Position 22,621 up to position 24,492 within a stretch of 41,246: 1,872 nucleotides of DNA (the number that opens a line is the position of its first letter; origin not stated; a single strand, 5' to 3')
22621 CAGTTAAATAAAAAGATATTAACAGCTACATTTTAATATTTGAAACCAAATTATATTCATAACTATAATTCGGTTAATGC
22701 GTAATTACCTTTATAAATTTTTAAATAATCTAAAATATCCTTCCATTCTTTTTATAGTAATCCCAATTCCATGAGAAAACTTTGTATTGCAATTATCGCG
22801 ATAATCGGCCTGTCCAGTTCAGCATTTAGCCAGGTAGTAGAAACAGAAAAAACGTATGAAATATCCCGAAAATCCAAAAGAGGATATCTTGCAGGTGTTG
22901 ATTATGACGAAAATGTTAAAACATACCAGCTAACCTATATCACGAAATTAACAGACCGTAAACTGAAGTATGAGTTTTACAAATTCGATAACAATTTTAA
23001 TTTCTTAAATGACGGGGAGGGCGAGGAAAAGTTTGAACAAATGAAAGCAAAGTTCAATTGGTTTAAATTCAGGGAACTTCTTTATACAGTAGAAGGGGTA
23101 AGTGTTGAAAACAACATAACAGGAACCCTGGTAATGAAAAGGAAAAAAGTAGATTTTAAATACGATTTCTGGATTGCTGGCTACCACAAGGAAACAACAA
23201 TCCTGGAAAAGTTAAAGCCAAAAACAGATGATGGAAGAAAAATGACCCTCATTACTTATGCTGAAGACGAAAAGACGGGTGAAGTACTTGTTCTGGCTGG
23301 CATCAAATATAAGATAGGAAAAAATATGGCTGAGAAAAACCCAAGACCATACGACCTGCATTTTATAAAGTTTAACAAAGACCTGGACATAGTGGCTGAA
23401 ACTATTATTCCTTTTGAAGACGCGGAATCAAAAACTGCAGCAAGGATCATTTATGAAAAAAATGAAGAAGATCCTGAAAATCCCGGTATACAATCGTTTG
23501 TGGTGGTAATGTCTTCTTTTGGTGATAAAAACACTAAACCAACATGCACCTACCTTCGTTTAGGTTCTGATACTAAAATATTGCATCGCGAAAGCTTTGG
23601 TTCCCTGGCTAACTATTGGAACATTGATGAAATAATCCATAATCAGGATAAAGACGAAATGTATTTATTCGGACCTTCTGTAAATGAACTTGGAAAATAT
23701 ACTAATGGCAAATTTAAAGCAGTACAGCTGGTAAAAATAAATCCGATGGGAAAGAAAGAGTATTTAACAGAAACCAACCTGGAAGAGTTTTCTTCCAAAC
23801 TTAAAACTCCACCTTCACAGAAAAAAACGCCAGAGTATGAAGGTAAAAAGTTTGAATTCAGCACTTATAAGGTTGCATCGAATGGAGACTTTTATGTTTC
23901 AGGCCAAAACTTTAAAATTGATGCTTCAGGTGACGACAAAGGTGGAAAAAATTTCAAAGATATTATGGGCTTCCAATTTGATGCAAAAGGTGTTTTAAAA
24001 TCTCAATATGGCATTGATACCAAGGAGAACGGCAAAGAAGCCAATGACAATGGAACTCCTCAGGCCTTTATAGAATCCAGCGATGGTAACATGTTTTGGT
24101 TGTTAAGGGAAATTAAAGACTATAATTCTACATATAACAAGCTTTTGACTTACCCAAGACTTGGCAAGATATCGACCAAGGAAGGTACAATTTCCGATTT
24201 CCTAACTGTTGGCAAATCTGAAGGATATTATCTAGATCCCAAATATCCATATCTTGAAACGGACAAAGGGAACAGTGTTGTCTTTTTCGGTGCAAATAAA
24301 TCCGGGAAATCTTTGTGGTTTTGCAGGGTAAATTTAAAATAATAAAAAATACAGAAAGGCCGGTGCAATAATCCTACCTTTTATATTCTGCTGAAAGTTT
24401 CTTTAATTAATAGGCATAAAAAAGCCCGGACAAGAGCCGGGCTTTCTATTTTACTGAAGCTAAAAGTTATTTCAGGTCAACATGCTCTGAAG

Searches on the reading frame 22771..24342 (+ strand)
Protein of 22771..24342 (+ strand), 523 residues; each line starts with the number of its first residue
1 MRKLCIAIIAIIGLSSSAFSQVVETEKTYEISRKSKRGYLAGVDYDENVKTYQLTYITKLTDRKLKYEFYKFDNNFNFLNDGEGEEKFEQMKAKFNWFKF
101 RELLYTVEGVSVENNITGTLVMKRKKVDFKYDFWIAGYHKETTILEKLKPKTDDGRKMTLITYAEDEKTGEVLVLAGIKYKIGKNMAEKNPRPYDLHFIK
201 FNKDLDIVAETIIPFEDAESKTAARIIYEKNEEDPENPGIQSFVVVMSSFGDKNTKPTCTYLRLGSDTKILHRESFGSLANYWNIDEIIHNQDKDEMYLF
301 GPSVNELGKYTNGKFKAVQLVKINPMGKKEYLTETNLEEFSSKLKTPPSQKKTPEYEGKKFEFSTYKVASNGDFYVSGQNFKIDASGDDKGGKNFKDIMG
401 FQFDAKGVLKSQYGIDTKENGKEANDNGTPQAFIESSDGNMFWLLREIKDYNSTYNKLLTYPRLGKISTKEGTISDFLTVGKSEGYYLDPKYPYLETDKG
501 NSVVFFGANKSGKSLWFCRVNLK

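Call 3: search_protein_families(library=pfam, proteins=[window:22771-24342:+], max_evalue=1)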
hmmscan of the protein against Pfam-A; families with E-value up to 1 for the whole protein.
window:22771-24342:+ (523 aa): 2 families
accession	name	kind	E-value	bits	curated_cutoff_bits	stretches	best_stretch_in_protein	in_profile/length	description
PF17351.7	DUF5380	-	0.028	14.7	29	1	66-92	41-67/85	Family of unknown function (DUF5380)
PF24710.1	DUF7671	-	0.05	14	27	0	108-141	10-44/98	Family of unknown function (DUF7671)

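Call 4: search_protein_families(library=ncbifam, proteins=[window:22771-24342:+], max_evalue=1)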
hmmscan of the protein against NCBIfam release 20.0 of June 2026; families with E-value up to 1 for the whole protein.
window:22771-24342:+ (523 aa): 1 family
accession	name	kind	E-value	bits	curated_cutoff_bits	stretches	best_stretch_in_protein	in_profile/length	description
NF045999.1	MAG1140_fam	equivalog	0.052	13.7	35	1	36-80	61-105/126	MAG1140 family protein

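Call 37: search_protein_families(library=phrogs, proteins=[window:22771-24342:+], max_evalue=0.01)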
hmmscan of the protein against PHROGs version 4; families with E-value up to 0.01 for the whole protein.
window:22771-24342:+ (523 aa): 0 families

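Call 45: search_protein_representatives(protein=window:22771-24342:+)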
Query: 523 residues. Proteins with E-value up to 0.001 (for the whole library): 240; up to 1e-10: 190; up to 1e-30: 79. The best 150 are listed.
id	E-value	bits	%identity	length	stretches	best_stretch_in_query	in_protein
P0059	8.5e-154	529.5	59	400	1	126-523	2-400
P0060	6.0e-130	450.8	47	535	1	4-522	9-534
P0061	2.1e-121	422.6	47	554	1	11-523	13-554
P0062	1.4e-115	403.4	45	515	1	20-521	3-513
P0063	1.0e-100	354.4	40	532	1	3-521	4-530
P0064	7.2e-98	345.0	41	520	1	15-522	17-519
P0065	1.3e-92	327.6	39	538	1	12-522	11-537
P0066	7.4e-92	325.2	39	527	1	13-521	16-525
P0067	1.4e-90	321.0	46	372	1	1-362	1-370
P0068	4.6e-88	312.7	40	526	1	1-522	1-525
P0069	1.5e-86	307.7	37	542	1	2-520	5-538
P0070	8.7e-84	298.5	36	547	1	18-522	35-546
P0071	7.2e-81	288.9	37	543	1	10-520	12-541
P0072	1.4e-80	288.0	40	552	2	258-522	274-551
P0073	5.6e-74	266.2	39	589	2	10-385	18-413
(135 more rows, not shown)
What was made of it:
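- It belongs to a much larger family, with 240 representative clusters (call 45).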

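Call 60: predict_structure(alignment_id=A2)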
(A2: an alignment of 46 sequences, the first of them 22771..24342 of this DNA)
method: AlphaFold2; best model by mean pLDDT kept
length: 523 residues; sequences in the alignment: 46
mean_pLDDT: 90.0   pTM: 0.88
mean pLDDT of the five models: 90.0, 89.8, 89.8, 89.2, 88.3
residues with pLDDT >= 90: 379; 70-90: 105; 50-70: 30; < 50: 9
segments of 3 or more residues with pLDDT < 50: 16-18, 184-187
pLDDT, mean of each block of 10 residues (from residue 1): 72 57 89 92 93 93 91 97 93 85 90 94 94 80 95 91 93 90 53 83 96 91 95 85 94 83 98 96 94 96 81 86 98 98 97 91 95 97 72 91 98 96 95 95 96 91 96 94 84 90 93 92 89
secondary structure, 60 per line:
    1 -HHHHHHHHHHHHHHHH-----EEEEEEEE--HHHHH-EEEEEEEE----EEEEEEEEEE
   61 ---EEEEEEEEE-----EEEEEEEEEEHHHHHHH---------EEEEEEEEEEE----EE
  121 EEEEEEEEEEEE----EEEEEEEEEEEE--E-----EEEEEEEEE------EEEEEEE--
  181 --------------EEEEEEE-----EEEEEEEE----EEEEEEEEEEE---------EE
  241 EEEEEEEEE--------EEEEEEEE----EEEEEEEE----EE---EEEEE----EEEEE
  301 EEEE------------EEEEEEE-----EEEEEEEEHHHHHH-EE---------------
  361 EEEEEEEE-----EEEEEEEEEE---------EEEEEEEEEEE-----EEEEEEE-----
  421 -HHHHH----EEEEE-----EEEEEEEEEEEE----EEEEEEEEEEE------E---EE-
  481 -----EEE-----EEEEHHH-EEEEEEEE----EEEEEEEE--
elements in order: H2-17 E23-30 H33-37 E39-46 E51-60 E64-72 E78-87 H88-94 E104-114 E119-132 E137-148 E157-165 E172-178 E195-201 E207-214 E219-229 E239-249 E258-265 E270-277 E287-291 E296-304 E317-323 E329-336 H337-342 E361-368 E374-383 E393-403 E409-415 H422-426 E431-435 E441-452 E457-467 E486-488 E494-497 E502-509 E514-521

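Call 62: search_protein_families(library=pfam, alignment_id=A2, max_evalue=0.001)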
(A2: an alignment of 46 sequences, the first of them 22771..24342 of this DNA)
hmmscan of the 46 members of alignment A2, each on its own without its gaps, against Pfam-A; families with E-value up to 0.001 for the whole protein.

A. member 1, window:22771-24342:+ (523 aa): 0 families

B. families by the number of members that match (of 46 scanned): 1 family
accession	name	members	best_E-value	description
PF02956.20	TT_ORF1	1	0.00042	TT viral orf 1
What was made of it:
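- Tried and rejected: It has no Pfam hit in any of 46 family members (call 62).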

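Call 63: fold_search(model_id=the predicted structure, library=pdb)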
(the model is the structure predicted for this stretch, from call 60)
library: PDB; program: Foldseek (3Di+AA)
matches with E <= 10: 860; with E <= 0.001: 157
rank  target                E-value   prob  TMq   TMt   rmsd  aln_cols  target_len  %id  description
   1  7roo                  2.8e-11  1.00  0.29  0.25  14.6       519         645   12  Crystal structure of Friedel-Crafts alkylating enzyme CylK from Cylindospermum licheniforme with bromide (released 2022-03-23)
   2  7ron                  3.5e-11  1.00  0.30  0.26  13.2       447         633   13  Crystal structure of the Friedel-Crafts alkylating enzyme CylK from Cylindospermum licheniforme (released 2022-03-23)
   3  7fh6                  1.5e-10  1.00  0.31  0.26  12.3       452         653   12  Friedel-Crafts alkylation enzyme CylK (released 2022-02-16)
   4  7fh7                  2.5e-10  1.00  0.31  0.27  12.2       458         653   13  Friedel-Crafts alkylation enzyme CylK mutant Y37F (released 2022-02-16)
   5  8t55_A                2.0e-08  1.00  0.27  0.37  12.3       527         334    9  Co-crystal structure of the WD-repeat domain of human WDR91 in complex with MR46654 (released 2023-07-05)
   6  9ejo                  4.6e-08  1.00  0.27  0.37  12.3       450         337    9  Crystal structure of WDR91 in complex with XS381295 (released 2025-02-26)
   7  7esl                  2.3e-07  1.00  0.30  0.35  16.7       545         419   10  Crystal structure of a L-rhamnose-alpha-1,4-D-glucuronate lyase from Fusarium oxysporum 12S, N247A N-glycan free form (released 2021-08-04)
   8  7esn_A                5.5e-07  1.00  0.30  0.34  16.8       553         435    8  Crystal structure of a L-rhamnose-alpha-1,4-D-glucuronate lyase from Fusarium oxysporum 12S, H105F Rha-GlcA complex (released 2021-08-04)
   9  5v2d_B                6.0e-07  1.00  0.28  0.30  14.3       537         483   12  Crystal structure of Pseudomonas brassicacearum lignostilbene dioxygenase (released 2018-03-07)
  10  7esk_A                6.3e-07  1.00  0.30  0.36  15.8       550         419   11  Crystal structure of a L-rhamnose-alpha-1,4-D-glucuronate lyase from Fusarium oxysporum 12S, Ligand free form (released 2021-08-04)
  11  6ww7_A                7.3e-07  0.98  0.14  0.09  25.7       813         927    8  Structure of the human ER membrane protein complex in a lipid nanodisc (released 2020-05-27)
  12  5kk0_C                8.1e-07  1.00  0.29  0.31  15.0       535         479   11  Synechocystis ACO mutant - T136A (released 2016-07-13)
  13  5v2d_C                1.0e-06  1.00  0.29  0.31  12.3       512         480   12  Crystal structure of Pseudomonas brassicacearum lignostilbene dioxygenase (released 2018-03-07)
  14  6c7o_A                1.0e-06  1.00  0.29  0.31  13.8       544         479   11  Crystal structure of D477G ACO/RPE65 chimera, trigonal crystal form (released 2018-04-25)
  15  5u8y_C                1.2e-06  1.00  0.24  0.25  16.4       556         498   11  Crystal structure of Co-CAO1 (released 2017-05-31)
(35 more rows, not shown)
